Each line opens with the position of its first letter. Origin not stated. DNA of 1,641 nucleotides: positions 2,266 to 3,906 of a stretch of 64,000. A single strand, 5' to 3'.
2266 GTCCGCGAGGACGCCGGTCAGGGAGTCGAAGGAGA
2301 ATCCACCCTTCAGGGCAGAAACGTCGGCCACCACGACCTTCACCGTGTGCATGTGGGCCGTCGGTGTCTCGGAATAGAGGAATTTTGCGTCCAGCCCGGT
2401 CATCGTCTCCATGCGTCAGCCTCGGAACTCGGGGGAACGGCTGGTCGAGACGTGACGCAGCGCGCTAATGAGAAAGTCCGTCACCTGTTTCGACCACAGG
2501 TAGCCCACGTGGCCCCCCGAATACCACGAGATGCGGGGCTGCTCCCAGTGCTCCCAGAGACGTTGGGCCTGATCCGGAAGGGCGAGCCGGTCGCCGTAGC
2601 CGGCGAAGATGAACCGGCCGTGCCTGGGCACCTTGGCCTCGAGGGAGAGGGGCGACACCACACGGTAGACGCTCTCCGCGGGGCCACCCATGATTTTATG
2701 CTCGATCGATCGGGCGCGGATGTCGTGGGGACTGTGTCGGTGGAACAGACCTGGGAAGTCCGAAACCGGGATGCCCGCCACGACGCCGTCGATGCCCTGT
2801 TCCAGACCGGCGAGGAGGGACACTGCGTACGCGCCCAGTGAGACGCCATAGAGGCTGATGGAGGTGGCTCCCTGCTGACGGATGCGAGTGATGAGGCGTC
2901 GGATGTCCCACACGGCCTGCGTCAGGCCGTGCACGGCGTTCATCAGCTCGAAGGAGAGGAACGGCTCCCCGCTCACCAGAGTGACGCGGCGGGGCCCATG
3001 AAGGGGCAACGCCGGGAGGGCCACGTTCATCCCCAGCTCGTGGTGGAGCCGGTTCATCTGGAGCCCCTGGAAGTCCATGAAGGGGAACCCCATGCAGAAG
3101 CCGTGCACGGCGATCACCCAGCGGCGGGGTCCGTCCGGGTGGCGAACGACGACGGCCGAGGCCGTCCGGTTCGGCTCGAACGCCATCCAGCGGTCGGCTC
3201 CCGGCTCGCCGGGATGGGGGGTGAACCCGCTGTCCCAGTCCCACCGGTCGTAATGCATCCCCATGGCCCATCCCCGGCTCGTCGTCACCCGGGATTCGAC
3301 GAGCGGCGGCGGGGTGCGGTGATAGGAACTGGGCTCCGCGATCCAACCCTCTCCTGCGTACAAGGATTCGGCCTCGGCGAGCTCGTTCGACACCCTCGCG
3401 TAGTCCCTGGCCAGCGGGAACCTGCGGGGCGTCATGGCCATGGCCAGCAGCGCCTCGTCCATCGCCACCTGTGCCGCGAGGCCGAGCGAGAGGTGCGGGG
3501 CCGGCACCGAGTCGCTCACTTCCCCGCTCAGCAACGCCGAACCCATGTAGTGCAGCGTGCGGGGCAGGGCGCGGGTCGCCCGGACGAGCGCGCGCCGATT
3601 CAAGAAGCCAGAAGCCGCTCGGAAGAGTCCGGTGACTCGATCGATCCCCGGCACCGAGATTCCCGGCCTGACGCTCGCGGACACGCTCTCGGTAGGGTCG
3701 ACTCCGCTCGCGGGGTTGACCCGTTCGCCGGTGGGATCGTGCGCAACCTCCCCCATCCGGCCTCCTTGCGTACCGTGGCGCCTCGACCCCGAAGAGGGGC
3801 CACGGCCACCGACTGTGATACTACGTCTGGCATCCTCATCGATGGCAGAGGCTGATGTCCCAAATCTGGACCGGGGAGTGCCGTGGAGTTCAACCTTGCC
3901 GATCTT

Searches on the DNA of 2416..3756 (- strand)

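Call 55: search_rna_families(sources=[L090, L092, L084, L085], threshold=evalue, max_evalue=1, show_alignments=3)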
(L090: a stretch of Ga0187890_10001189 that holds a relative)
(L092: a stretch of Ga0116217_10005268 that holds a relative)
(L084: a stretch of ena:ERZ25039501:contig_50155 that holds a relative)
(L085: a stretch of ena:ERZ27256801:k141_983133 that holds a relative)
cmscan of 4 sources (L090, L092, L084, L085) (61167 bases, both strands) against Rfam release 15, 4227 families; matches with E-value up to 1: 1.
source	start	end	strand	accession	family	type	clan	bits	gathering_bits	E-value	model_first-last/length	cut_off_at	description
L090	13951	14018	-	RF01781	ASdes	Gene; sRNA;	-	35.5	40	0.00017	1-68/68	no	ASdes TB sRNA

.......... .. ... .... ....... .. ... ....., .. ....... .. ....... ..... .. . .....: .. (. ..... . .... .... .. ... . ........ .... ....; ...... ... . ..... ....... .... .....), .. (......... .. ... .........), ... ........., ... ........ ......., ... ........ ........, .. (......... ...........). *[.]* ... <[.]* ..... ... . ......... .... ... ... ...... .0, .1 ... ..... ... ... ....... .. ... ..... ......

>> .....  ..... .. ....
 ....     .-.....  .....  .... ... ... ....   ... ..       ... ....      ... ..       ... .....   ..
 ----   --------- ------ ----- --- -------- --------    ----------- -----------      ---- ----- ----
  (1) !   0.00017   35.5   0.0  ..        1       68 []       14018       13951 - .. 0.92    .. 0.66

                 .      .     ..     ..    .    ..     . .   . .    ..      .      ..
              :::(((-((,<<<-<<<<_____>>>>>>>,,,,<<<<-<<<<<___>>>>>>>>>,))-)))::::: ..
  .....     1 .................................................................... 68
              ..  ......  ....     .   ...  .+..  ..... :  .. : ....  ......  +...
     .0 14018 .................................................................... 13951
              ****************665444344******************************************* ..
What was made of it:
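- Tried and rejected: Rfam in E-value mode did not report partial tRNAs in L084, L085, L090 or L092 (call 55).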
